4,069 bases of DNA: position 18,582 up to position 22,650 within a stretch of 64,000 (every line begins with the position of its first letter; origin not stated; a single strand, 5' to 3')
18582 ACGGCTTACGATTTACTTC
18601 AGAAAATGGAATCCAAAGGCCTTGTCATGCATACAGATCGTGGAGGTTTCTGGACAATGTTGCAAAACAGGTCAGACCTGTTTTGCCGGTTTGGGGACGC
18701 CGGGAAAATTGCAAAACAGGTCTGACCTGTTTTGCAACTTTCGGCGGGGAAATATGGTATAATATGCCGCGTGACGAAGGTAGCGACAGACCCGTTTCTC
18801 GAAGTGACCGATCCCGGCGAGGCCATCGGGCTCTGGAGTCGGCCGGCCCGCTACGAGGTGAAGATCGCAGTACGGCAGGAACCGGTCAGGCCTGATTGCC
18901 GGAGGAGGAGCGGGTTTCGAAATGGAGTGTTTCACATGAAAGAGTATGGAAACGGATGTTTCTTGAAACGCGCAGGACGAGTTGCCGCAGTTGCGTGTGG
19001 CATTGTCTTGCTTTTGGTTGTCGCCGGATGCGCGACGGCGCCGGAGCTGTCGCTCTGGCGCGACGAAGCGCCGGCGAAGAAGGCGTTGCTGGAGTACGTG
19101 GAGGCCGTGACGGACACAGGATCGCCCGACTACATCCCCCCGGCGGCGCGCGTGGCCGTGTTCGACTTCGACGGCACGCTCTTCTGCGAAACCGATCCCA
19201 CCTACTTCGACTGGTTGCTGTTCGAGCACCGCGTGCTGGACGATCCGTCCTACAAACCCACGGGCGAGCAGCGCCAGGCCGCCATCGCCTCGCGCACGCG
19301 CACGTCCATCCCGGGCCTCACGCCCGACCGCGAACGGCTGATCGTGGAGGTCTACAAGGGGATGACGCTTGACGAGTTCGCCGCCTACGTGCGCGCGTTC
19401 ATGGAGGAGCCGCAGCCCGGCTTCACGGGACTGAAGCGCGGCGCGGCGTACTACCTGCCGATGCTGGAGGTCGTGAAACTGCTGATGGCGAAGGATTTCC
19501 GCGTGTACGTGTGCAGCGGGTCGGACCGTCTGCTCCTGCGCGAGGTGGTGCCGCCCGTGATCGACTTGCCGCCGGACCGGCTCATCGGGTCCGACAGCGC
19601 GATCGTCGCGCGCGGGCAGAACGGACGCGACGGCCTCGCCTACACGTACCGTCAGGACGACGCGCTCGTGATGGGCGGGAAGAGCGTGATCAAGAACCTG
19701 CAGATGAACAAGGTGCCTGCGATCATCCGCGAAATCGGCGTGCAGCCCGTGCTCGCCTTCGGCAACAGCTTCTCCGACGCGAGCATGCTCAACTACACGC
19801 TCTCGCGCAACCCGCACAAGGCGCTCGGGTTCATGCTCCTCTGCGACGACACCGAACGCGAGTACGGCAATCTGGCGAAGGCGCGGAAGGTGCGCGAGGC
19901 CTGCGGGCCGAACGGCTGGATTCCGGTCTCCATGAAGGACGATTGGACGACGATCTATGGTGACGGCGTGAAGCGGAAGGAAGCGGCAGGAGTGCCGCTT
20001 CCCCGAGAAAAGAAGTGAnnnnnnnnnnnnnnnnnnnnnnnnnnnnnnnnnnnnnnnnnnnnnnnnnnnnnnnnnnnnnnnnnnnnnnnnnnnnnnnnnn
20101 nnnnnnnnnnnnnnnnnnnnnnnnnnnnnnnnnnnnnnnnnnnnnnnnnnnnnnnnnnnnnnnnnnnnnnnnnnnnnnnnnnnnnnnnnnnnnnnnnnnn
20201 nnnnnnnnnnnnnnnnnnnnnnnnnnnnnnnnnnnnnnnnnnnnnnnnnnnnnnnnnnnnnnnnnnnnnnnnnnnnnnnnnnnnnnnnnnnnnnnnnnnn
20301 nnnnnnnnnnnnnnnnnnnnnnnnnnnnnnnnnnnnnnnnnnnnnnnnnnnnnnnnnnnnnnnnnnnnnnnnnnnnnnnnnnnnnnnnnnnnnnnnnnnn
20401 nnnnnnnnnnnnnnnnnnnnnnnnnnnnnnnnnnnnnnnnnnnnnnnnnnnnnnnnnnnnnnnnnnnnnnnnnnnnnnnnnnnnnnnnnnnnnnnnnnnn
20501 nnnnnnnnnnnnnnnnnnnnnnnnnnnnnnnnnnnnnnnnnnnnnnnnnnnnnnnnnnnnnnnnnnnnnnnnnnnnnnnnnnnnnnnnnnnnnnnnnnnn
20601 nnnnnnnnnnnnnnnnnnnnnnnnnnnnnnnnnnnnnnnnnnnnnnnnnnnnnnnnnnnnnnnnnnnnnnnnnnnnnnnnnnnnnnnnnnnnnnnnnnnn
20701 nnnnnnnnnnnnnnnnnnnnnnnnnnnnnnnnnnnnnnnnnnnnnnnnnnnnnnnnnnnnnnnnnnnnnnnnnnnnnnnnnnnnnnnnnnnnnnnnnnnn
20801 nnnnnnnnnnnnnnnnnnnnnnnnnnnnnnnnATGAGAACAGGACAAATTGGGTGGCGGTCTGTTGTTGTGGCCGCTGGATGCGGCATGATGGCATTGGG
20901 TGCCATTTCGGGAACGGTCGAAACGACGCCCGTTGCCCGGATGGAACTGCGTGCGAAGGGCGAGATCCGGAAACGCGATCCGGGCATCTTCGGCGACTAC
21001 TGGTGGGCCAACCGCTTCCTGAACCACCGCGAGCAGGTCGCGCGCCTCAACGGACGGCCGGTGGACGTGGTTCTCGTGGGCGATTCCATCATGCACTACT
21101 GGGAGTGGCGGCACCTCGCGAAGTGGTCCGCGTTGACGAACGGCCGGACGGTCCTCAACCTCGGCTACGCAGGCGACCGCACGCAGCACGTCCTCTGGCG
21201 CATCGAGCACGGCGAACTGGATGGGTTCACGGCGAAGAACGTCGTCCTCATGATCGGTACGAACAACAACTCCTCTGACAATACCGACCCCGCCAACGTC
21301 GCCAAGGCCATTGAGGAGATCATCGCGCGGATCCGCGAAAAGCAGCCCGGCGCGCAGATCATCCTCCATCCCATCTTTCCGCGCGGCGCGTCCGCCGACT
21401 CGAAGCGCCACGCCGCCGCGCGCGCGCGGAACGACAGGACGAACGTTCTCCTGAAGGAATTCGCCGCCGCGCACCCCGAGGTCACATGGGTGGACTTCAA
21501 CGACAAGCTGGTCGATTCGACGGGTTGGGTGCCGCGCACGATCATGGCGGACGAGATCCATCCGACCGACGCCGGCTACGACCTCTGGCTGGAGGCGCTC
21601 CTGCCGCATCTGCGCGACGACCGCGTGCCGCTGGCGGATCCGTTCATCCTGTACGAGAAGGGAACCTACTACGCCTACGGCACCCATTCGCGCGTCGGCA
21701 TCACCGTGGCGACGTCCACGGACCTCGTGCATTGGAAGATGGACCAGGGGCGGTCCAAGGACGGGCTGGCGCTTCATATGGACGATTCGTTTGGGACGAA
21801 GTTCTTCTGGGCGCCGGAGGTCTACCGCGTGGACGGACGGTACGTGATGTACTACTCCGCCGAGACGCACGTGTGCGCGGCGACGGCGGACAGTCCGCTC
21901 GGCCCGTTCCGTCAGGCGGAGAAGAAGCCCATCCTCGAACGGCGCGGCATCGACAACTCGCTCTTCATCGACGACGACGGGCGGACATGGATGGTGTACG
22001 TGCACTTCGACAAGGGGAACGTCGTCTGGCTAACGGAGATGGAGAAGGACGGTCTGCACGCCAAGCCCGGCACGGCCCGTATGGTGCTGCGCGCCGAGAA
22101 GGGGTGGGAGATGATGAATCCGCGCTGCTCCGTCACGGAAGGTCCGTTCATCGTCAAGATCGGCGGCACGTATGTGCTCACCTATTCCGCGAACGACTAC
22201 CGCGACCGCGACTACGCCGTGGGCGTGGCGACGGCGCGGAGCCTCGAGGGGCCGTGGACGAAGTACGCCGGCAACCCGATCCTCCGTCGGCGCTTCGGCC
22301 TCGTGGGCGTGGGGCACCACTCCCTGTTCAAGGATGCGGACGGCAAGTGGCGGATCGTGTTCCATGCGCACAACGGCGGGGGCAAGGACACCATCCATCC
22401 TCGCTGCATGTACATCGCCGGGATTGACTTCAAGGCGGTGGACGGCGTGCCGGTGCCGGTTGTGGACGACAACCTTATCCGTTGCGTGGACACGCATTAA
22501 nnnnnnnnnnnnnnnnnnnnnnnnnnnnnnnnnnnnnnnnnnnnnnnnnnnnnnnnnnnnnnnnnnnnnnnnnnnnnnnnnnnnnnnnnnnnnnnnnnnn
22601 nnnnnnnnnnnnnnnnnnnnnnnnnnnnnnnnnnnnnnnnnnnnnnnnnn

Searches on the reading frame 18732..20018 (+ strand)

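Call 11: search_protein_families(library=pfam, proteins=[window:18732-20018:+], max_evalue=0.001)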
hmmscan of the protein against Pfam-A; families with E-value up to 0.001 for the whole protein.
window:18732-20018:+ (428 aa): 1 family
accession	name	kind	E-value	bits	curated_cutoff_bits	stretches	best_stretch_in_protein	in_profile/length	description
PF12710.13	HAD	-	1.2e-12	49.1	27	1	142-353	1-188/189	haloacid dehalogenase-like hydrolase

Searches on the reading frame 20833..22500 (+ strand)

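Call 11: search_protein_families(library=pfam, proteins=[window:20833-22500:+], max_evalue=0.001)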
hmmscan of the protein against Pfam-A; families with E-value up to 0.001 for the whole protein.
window:20833-22500:+ (555 aa): 5 families
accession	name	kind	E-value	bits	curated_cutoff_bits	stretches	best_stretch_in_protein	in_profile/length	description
PF04616.20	Glyco_hydro_43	-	5.6e-51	174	32.2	1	267-532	10-281/288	Glycosyl hydrolases family 43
PF13472.12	Lipase_GDSL_2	-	2.3e-28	100.3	32.9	1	82-251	2-178/178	GDSL-like Lipase/Acylhydrolase family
PF00657.28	Lipase_GDSL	-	1e-12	49.1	23.6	1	103-255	40-207/208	GDSL-like Lipase/Acylhydrolase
PF04041.19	Glyco_hydro_130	-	0.00011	21.7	26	0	411-464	80-128/320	beta-1,4-mannooligosaccharide phosphorylase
PF19040.6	SGNH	-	0.00094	19.4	27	0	190-249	177-239/248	SGNH domain (fused to AT3 domains)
